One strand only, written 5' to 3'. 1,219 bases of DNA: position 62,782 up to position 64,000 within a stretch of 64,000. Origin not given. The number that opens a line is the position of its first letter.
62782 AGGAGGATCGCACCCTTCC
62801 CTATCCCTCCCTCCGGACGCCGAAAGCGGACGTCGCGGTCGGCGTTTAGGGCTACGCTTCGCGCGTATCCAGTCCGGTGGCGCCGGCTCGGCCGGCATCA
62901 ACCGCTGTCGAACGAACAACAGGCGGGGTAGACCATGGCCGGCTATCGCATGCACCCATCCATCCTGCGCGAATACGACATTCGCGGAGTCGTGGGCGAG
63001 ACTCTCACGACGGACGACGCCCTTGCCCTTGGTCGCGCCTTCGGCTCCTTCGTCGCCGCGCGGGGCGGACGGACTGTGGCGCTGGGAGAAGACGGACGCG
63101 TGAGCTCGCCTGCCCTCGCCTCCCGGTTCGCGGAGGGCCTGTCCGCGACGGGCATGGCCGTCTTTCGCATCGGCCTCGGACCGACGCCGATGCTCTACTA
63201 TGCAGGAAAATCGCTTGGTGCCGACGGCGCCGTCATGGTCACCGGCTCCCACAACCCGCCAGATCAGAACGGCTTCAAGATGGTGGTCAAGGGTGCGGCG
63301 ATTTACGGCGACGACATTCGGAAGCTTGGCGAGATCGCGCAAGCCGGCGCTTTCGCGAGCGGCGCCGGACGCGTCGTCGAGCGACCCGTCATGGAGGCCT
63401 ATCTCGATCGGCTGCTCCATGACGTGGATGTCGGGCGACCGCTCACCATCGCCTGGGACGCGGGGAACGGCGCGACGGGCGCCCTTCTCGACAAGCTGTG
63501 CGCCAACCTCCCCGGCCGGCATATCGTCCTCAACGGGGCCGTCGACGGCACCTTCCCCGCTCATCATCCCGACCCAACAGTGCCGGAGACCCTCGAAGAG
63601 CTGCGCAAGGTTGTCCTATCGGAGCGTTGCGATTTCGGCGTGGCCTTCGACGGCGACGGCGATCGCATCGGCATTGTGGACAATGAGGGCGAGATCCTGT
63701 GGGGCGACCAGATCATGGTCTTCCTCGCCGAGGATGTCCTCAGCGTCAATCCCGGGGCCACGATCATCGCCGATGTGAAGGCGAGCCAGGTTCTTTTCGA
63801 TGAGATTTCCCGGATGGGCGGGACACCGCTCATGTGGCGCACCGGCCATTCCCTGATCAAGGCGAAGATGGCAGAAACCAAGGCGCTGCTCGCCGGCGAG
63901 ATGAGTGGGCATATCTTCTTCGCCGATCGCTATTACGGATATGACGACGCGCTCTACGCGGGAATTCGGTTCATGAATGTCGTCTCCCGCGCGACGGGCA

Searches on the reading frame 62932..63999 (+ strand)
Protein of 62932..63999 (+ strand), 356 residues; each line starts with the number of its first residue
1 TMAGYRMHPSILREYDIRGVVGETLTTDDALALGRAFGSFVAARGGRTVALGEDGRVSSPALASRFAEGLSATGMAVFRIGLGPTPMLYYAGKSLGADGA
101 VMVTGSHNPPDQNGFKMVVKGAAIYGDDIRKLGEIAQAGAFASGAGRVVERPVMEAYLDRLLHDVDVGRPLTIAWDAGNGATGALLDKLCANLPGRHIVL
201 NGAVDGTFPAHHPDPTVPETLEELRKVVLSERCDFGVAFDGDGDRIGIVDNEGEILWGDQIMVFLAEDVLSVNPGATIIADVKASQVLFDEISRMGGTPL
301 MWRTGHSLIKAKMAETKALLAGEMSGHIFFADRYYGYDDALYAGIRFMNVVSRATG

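Call 32: search_protein_families(library=pfam, proteins=[window:62932-63999:+], max_evalue=0.00001)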
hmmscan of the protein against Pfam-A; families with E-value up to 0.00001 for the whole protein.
window:62932-63999:+ (356 aa): 3 families
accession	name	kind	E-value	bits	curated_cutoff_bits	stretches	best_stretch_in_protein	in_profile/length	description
PF02878.22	PGM_PMM_I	-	3.3e-34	118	22.5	1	12-140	4-135/138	Phosphoglucomutase/phosphomannomutase, alpha/beta/alpha domain I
PF02879.22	PGM_PMM_II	-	4.2e-23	82.3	29.3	1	155-253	1-103/103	Phosphoglucomutase/phosphomannomutase, alpha/beta/alpha domain II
PF02880.22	PGM_PMM_III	-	2.4e-21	76.4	20.7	1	257-353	1-99/115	Phosphoglucomutase/phosphomannomutase, alpha/beta/alpha domain III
